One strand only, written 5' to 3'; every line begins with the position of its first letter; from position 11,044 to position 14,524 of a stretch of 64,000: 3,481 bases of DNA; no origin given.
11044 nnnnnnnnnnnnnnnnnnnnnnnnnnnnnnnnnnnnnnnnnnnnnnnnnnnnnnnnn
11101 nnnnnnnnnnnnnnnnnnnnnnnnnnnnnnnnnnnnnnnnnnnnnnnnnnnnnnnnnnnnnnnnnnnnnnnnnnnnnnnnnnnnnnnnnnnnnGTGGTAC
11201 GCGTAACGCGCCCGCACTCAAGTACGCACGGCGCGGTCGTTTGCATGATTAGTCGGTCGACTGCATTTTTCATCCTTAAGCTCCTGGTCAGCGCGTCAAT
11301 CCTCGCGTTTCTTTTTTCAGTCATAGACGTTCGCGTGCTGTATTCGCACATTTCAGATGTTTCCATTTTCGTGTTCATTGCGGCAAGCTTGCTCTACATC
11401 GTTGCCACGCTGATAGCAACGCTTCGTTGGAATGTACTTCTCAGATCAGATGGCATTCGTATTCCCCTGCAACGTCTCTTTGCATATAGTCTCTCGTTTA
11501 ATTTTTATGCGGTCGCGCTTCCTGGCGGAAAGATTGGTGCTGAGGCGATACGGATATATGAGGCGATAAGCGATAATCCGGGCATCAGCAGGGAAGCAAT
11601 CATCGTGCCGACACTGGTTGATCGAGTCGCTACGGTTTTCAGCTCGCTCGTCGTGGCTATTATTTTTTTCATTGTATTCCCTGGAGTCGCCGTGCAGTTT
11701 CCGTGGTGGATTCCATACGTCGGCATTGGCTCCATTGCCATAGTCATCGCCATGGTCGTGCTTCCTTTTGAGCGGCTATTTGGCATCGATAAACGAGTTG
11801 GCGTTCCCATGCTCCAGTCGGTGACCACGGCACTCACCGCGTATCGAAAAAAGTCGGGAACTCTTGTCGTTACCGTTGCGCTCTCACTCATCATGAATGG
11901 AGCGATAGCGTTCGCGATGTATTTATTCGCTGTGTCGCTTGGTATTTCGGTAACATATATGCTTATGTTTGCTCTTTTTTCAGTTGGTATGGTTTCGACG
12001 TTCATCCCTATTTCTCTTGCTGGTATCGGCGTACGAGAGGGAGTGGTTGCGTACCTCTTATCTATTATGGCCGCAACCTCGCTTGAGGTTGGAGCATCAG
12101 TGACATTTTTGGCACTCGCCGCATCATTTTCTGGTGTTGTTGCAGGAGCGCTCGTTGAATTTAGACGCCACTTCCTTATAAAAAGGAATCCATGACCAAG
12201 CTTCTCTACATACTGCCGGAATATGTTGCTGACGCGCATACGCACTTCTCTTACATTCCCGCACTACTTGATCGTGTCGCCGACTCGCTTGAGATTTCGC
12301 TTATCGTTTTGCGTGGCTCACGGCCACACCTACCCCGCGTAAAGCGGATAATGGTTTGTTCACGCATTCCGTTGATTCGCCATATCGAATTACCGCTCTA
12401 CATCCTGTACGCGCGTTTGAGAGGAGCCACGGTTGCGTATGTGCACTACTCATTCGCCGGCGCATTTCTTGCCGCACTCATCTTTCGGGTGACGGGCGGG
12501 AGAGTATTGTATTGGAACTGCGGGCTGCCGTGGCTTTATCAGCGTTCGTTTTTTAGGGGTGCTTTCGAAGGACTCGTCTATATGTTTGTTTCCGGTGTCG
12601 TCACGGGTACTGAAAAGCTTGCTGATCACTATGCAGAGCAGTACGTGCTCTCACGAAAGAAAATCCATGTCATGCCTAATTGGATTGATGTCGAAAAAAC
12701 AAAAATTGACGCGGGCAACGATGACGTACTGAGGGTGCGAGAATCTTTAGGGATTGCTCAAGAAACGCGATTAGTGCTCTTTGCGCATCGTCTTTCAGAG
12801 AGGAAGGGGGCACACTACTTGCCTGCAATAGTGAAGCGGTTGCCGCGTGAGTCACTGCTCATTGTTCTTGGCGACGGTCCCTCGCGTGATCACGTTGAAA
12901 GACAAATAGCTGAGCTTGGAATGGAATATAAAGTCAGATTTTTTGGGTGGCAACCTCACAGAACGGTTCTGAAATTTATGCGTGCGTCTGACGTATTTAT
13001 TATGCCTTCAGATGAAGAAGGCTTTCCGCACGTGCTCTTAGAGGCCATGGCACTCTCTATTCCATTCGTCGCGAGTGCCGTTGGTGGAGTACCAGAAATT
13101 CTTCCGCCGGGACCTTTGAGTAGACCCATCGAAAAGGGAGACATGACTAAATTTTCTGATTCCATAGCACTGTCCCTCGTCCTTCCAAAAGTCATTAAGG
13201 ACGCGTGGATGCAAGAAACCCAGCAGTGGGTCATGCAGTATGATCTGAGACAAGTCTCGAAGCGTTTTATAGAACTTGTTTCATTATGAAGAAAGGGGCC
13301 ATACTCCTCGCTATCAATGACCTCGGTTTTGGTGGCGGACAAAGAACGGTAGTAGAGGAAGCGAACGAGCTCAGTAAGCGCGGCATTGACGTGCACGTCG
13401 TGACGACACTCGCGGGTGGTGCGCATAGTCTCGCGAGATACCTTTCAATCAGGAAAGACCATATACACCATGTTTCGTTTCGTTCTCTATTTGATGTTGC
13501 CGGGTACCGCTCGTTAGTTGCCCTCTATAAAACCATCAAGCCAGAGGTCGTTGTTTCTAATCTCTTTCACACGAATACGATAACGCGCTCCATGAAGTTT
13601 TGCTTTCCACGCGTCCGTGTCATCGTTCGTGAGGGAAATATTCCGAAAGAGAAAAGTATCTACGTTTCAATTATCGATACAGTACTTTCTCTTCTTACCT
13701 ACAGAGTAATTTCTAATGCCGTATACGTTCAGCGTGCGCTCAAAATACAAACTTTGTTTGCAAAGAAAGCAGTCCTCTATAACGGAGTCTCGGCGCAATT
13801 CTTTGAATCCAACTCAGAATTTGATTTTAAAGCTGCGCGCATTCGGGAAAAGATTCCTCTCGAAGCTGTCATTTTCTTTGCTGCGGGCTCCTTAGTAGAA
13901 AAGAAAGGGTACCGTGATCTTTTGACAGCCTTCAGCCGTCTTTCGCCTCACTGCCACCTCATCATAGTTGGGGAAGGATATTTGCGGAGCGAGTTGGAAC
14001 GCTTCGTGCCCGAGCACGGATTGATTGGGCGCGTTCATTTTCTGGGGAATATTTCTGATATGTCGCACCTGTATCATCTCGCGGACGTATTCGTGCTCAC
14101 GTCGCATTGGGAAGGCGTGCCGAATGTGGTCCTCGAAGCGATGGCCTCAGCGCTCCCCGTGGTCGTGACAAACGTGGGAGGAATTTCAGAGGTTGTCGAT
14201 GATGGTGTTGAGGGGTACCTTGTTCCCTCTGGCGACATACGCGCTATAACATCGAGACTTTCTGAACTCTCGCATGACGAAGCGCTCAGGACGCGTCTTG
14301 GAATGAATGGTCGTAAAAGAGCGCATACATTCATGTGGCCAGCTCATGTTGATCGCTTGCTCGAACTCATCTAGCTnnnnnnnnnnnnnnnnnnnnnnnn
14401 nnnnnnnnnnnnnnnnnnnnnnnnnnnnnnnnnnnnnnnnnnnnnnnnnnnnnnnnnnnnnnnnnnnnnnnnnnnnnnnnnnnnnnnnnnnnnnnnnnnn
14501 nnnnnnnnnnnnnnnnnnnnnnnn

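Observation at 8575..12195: Lipid-linked monosaccharide modification trio: GT-C (PMT/ArnT-like), GT2 polyprenyl-P-sugar synthase, and a flippase-like protein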

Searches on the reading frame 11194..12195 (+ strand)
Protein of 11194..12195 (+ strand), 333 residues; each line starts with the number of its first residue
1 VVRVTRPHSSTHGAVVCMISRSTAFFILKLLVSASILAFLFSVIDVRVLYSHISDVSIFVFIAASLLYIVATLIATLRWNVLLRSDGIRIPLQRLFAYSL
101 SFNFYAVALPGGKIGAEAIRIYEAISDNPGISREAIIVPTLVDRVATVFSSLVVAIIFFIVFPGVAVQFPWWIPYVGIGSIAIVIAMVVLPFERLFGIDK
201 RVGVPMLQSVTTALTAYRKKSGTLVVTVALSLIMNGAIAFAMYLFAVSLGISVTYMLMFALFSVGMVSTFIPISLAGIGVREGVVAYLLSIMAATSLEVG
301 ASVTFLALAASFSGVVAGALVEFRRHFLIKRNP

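Call 3: search_protein_families(library=pfam, proteins=[window:11194-12195:+], max_evalue=0.01)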
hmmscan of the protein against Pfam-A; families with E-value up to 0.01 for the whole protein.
window:11194-12195:+ (333 aa): 1 family
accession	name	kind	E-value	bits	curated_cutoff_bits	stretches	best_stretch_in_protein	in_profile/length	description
PF03706.18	LPG_synthase_TM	-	5.2e-27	95.5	33.4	1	27-312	2-295/302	Lysylphosphatidylglycerol synthase TM region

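Call 4: search_protein_families(library=ncbifam, proteins=[window:11194-12195:+], max_evalue=0.01)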
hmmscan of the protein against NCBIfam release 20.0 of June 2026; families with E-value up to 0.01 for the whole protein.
window:11194-12195:+ (333 aa): 1 family
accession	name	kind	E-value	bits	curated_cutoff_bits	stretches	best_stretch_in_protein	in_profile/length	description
TIGR00374.1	TIGR00374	subfamily_domain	3.2e-08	33.3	43.2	1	31-309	2-297/323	flippase-like domain-containing protein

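Call 15: search_solved_structures(query=window:11245-12195:+, max_evalue=10, show_alignments=1)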
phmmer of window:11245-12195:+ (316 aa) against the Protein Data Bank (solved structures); distinct sequences matched with E-value up to 10: 0.

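Call 24: find_homologous_proteins(query=window:11245-12195:+, max_evalue=0.001)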
Query window:11245-12195:+ (316 aa): 44 proteins with E <= 0.001 among 8000 candidates.
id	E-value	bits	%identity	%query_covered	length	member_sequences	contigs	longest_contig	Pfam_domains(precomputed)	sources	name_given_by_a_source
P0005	1.3e-182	624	99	100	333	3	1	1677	PF03706.19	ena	-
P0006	1.6e-93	332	53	99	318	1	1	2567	PF03706.19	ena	-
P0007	4.4e-93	330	53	98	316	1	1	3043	PF03706.19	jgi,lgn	jgi:hypothetical protein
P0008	2.3e-69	252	44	98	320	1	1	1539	PF03706.19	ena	-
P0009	4.6e-51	192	37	97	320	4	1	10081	PF03706.19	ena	-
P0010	5.4e-43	166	34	96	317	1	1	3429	PF03706.19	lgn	-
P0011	2.3e-13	69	29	98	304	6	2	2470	PF03706.19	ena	-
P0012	3.5e-13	68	27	91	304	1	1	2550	PF03706.19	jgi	jgi:uncharacterized protein (TIRG00374 family)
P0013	7.1e-13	67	28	96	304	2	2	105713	PF03706.19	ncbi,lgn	-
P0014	1.0e-11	63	25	98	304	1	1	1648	PF03706.19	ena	-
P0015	1.9e-11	62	25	93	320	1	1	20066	PF03706.19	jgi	-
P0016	2.7e-10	58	27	96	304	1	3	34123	PF03706.19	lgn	-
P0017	4.0e-10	58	26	91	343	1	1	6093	PF03706.19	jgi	jgi:uncharacterized membrane protein YbhN (UPF0104 family)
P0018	5.0e-10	58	27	95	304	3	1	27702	PF03706.19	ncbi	ncbi:MAG: lysylphosphatidylglycerol synthase transmembrane domain-containing protein [Thermodesulfov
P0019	6.5e-10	57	27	88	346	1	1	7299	PF03706.19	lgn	-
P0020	2.2e-9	55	27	93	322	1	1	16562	PF03706.19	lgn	-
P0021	1.9e-8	52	25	91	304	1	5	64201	PF03706.19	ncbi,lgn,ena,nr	ncbi:MAG: lysylphosphatidylglycerol synthase transmembrane domain-containing protein [Nitrospiraceae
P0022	2.5e-8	52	26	96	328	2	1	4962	PF03706.19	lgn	-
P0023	3.9e-8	51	26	74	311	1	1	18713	PF03706.19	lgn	-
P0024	4.2e-8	51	24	97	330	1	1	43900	PF03706.19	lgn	-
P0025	1.3e-7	50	27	84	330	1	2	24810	PF03706.19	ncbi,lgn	-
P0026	1.6e-7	49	29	97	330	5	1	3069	PF03706.19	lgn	-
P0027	6.0e-7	48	25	89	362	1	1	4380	PF03706.19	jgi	-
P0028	7.8e-7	47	28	98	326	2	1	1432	PF03706.19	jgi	jgi:uncharacterized protein (TIRG00374 family)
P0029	8.9e-7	47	24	82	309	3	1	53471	PF03706.19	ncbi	-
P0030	1.1e-6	47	27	93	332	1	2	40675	PF03706.19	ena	-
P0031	1.5e-6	46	26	97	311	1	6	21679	PF03706.19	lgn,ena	-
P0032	1.7e-6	46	26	86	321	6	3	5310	PF03706.19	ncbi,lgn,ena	-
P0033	2.3e-6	46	24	95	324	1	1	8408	PF03706.19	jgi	-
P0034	2.5e-6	45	28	80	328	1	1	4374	PF03706.19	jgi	jgi:uncharacterized protein (TIRG00374 family)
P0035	2.8e-6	45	26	97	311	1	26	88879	PF03706.19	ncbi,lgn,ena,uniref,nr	ncbi:MAG: flippase-like domain-containing protein [Deltaproteobacteria bacterium]|uniref:Flippase-li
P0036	2.8e-6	45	26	97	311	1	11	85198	PF03706.19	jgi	-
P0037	5.0e-6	44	24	97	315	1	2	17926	PF03706.19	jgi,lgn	jgi:uncharacterized protein (TIRG00374 family)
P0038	1.0e-5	43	23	87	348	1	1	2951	PF03706.19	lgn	-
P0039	2.4e-5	42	28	87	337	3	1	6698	PF03706.19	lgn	-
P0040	2.7e-5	42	27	81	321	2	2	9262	PF03706.19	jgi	jgi:uncharacterized protein (TIRG00374 family)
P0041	3.2e-5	42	27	81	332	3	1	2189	PF03706.19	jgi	jgi:uncharacterized protein (TIRG00374 family)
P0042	5.0e-5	41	28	89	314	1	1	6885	PF03706.19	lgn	-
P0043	9.0e-5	40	26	83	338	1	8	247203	PF03706.19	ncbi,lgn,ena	-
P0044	9.7e-5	40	24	84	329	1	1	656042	PF03706.19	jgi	jgi:uncharacterized membrane protein YbhN (UPF0104 family)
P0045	1.0e-4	40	27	82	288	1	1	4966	PF03706.19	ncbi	-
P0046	1.9e-4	39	24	97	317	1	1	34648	PF03706.19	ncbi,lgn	-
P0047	5.4e-4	38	21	97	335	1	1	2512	PF03706.19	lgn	-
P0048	6.1e-4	38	21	84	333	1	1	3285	PF03706.19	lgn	-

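Call 40: predict_structure(alignment_id=A2)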
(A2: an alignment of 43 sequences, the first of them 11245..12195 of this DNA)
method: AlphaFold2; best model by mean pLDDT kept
length: 316 residues; sequences in the alignment: 43
mean_pLDDT: 89.2   pTM: 0.87
mean pLDDT of the five models: 89.2, 86.0, 85.4, 85.2, 85.1
residues with pLDDT >= 90: 209; 70-90: 83; 50-70: 24; < 50: 0
segments of 3 or more residues with pLDDT < 50: none
pLDDT, mean of each block of 10 residues (from residue 1): 82 87 92 97 98 98 97 96 94 86 93 92 92 92 88 76 72 63 65 83 94 98 98 98 95 79 91 96 97 95 92 65
secondary structure, 60 per line:
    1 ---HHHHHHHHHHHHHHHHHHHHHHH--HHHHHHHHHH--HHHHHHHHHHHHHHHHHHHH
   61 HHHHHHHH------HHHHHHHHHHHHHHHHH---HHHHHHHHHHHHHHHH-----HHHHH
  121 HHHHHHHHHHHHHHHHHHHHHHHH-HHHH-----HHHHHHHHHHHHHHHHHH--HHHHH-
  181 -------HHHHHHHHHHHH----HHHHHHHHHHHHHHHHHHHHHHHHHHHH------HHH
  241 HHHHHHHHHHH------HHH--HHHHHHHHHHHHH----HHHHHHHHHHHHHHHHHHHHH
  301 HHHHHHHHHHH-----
elements in order: H4-26 H29-38 H41-68 H75-91 H95-110 H116-144 H146-149 H155-172 H175-179 H188-199 H204-231 H238-251 H263-275 H280-311

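Call 44: fold_search(model_id=the predicted structure, library=pdb)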
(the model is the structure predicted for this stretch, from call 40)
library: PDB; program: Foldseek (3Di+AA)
matches with E <= 10: 400; with E <= 0.001: 1
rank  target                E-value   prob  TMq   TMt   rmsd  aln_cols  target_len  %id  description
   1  9goe_A                1.9e-04  1.00  0.62  0.28   6.1       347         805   16  Cryo-EM structure of the multiple peptide resistance factor (MprF) from Pseudomonas aeruginosa bound to a synthetic na (released 2025-03-12)
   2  9j8q_A                1.0e-03  1.00  0.64  0.29   6.0       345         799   16  MprF from Pseudomonas aeruginosa in GDN micelle, C2 symmetry (released 2025-09-03)
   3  9j8s_A                1.0e-03  1.00  0.61  0.27   6.6       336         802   17  MprF from Pseudomonas aeruginosa in nanodisc, C2 symmetry (released 2025-09-03)
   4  7f47                  1.1e-03  1.00  0.57  0.24   9.4       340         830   14  Cryo-EM structure of Rhizobium etli MprF (released 2022-06-22)
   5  7duw_A                1.4e-03  1.00  0.64  0.28   5.4       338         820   15  Cryo-EM structure of the multiple peptide resistance factor (MprF) loaded with two lysyl-phosphatidylglycerol molecule (released 2021-04-21)
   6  5x9r_B                6.8e-03  0.93  0.24  0.21  20.6       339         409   16  Structural insights into the elevator-like mechanism of the sodium/citrate symporter CitS (released 2017-06-14)
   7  5x9r_A                1.0e-02  0.90  0.24  0.20  20.5       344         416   16  Structural insights into the elevator-like mechanism of the sodium/citrate symporter CitS (released 2017-06-14)
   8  5xat_C                1.6e-02  0.77  0.21  0.20  20.6       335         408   15  Structural insights into the elevator-like mechanism of the sodium/citrate symporter CitS (released 2017-06-14)
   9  7t6s_R                1.4e-01  0.23  0.18  0.18  18.4       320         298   12  Structure of the human FPR2-Gi complex with compound C43 (released 2022-03-30)
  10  5xas_B                1.5e-01  0.44  0.25  0.21  20.9       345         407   16  Structural insights into the elevator-like mechanism of the sodium/citrate symporter CitS (released 2017-06-14)
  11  9lsh_A                1.6e-01  0.23  0.18  0.14  22.2       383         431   13  Cryo-EM structure of the wild-type diabody complex (CitS-diabody #1-TLR3) (released 2025-03-12)
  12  9lrs_R                1.8e-01  0.23  0.18  0.21  18.0       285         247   14  The structure of MRGPRX4 with PSB-18061 (released 2026-02-04)
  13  9kft_R                2.0e-01  0.30  0.20  0.21  17.9       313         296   13  Cryo-EM structure of the fMLFC-FPR1-Gi complex (released 2025-11-12)
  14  8ejk_R                2.3e-01  0.16  0.15  0.17  16.2       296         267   14  Structure of FFAR1-Gq complex bound to TAK-875 in a lipid nanodisc (released 2023-05-24)
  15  8kgg_R                2.5e-01  0.15  0.15  0.16  19.0       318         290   15  LPS-bound P2Y10 in complex with G13 (released 2024-07-31)
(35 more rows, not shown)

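Call 50: find_encoding_contigs(protein=P0013, flank=5000, max_places=1)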
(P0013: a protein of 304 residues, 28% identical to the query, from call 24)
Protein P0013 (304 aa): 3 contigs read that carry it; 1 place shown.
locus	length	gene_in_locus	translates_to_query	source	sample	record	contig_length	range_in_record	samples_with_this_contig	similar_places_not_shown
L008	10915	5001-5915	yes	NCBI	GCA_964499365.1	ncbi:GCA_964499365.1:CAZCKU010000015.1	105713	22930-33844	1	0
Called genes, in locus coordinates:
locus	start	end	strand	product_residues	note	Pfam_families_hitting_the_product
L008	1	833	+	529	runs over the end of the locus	PF00590:TP_methylase, PF02602:HEM4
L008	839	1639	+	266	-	PF01553:Acyltransferase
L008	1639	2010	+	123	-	PF00072:Response_reg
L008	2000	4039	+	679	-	PF01569:PAP2, PF02366:PMT, PF13231:PMT_2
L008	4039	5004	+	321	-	PF00535:Glycos_transf_2, PF10111:Glyco_tranf_2_2, PF13641:Glyco_tranf_2_3 (weak)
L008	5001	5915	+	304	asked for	PF03706:LPG_synthase_TM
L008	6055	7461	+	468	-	PF00202:Aminotran_3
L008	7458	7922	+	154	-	-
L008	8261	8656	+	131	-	-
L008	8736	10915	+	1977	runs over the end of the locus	PF17210:SdrD_B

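Call 51: find_encoding_contigs(protein=P0035, flank=5000, max_places=1)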
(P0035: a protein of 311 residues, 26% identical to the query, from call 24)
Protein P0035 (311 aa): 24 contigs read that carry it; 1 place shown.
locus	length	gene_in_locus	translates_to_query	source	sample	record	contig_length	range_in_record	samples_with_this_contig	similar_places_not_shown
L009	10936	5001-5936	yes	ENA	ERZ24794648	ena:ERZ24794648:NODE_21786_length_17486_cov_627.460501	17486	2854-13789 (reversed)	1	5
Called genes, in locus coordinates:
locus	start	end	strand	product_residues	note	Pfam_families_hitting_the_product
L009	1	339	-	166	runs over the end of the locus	PF02915:Rubrerythrin, PF21349:RUBY_RBDX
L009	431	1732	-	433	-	PF00109:ketoacyl-synt, PF02801:Ketoacyl-synt_C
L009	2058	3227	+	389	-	PF13088:BNR_2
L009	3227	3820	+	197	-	-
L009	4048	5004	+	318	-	PF00535:Glycos_transf_2, PF10111:Glyco_tranf_2_2, PF13641:Glyco_tranf_2_3 (weak)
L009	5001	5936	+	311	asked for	PF03706:LPG_synthase_TM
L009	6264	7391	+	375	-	PF03739:LptF_LptG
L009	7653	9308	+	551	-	PF00953:Glycos_transf_4, PF13727:CoA_binding_3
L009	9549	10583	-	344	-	PF01595:CNNM, PF00571:CBS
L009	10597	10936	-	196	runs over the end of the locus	PF12804:NTP_transf_3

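Call 52: find_encoding_contigs(protein=P0043, flank=5000, max_places=1)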
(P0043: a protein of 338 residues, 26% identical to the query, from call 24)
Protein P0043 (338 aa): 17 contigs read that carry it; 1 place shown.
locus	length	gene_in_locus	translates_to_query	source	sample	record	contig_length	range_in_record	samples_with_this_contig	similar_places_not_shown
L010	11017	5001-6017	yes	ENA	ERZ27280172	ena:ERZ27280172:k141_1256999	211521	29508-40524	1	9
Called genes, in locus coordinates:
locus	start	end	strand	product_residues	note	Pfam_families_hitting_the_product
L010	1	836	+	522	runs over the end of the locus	PF00450:Peptidase_S10, PF12146:Hydrolase_4 (weak)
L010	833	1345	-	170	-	PF12850:Metallophos_2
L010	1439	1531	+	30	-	-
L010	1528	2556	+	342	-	PF01073:3Beta_HSD, PF01370:Epimerase, PF02719:Polysacc_synt_2 (faint), PF04321:RmlD_sub_bind (weak), PF13460:NAD_binding_10, PF16363:GDP_Man_Dehyd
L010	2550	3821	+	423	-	PF08421:Methyltransf_13, PF13489:Methyltransf_23, PF08484:Methyltransf_14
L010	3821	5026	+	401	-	PF03721:UDPG_MGDP_dh_N, PF00984:UDPG_MGDP_dh, PF03720:UDPG_MGDP_dh_C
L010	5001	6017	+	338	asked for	PF03706:LPG_synthase_TM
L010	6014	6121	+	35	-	-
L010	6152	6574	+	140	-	PF00293:NUDIX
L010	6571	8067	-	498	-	PF06609:TRI12 (weak), PF00083:Sugar_tr, PF07690:MFS_1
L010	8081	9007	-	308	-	PF02737:3HCDH_N, PF00725:3HCDH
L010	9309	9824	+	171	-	PF04073:tRNA_edit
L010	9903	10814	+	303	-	PF00085:Thioredoxin, PF13098:Thioredoxin_2 (weak), PF13428:TPR_14 (faint), PF13432:TPR_16 (weak), PF14559:TPR_19, PF13431:TPR_17 (faint), PF14561:TPR_20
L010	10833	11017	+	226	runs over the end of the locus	PF02190:LON_substr_bdg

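Call 66: search_protein_families(library=pfam, proteins=[L008:2000-4039:+], max_evalue=0.001)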
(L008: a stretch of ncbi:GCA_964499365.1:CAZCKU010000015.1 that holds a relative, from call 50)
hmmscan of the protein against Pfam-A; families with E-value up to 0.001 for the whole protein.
L008:2000-4039:+ (679 aa): 5 families
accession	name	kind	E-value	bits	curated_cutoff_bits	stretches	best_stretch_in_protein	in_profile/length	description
PF13231.12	PMT_2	-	2.1e-37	129.2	26.1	1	228-395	2-160/160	Dolichyl-phosphate-mannose-protein mannosyltransferase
PF01569.27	PAP2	-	3.6e-22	78.9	27.2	1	58-171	3-127/130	PAP2 superfamily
PF02366.24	PMT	-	4.1e-12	46.6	22.7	1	241-363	75-197/245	Dolichyl-phosphate-mannose-protein mannosyltransferase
PF14378.12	PAP2_3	-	4.6e-08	33.5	27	1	100-162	125-188/190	PAP2 superfamily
PF02516.20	STT3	-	0.00053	20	24.5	1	230-362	76-206/405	Oligosaccharyl transferase STT3, N-terminal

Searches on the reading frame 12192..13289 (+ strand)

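Call 3: search_protein_families(library=pfam, proteins=[window:12192-13289:+], max_evalue=0.01)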
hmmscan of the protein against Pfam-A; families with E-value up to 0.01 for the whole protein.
window:12192-13289:+ (365 aa): 5 families
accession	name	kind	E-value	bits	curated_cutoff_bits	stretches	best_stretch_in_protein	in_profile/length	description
PF00534.26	Glycos_transf_1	-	3.8e-30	105.1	26.4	1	182-325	5-152/172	Glycosyl transferases group 1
PF13692.12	Glyco_trans_1_4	-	1.1e-24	87.8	27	1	193-325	2-136/142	Glycosyl transferases group 1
PF20706.3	GT4-conflict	-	1.9e-07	30.8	26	1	195-305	200-321/385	Family 4 Glycosyltransferase in conflict systems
PF13439.12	Glyco_transf_4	-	8.4e-07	29.6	28.5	1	44-169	58-170/170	Glycosyltransferase Family 4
PF13579.12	Glyco_trans_4_4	-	0.00012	22.8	29.7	1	75-164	68-158/158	Glycosyl transferase 4-like domain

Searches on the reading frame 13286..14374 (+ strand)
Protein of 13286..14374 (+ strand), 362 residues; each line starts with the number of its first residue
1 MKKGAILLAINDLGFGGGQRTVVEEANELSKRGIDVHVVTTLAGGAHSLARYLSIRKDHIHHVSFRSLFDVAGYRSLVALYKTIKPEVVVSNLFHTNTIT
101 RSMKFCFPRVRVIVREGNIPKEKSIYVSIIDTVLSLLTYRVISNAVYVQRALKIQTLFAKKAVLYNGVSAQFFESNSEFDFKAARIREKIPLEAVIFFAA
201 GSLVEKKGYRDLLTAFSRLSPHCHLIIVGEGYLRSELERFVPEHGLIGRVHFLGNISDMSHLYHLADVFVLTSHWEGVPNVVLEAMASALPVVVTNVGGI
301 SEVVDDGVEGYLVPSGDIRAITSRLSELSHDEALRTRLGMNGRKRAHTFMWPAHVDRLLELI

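Call 3: search_protein_families(library=pfam, proteins=[window:13286-14374:+], max_evalue=0.01)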
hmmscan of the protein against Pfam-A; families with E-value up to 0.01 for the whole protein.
window:13286-14374:+ (362 aa): 6 families
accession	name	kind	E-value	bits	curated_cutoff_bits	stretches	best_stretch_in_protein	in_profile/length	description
PF00534.26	Glycos_transf_1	-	9.5e-41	139.6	26.4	1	184-345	5-172/172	Glycosyl transferases group 1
PF13692.12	Glyco_trans_1_4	-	6e-37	127.5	27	1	197-331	4-142/142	Glycosyl transferases group 1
PF13439.12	Glyco_transf_4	-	4e-08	33.9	28.5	1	15-100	1-87/170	Glycosyltransferase Family 4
PF13524.12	Glyco_trans_1_2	-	1.6e-06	28.6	25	1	211-348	4-131/144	Glycosyl transferase-like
PF20706.3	GT4-conflict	-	2.1e-05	24.1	26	1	234-310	249-326/385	Family 4 Glycosyltransferase in conflict systems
PF13579.12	Glyco_trans_4_4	-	0.00058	20.7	29.7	1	16-113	1-98/158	Glycosyl transferase 4-like domain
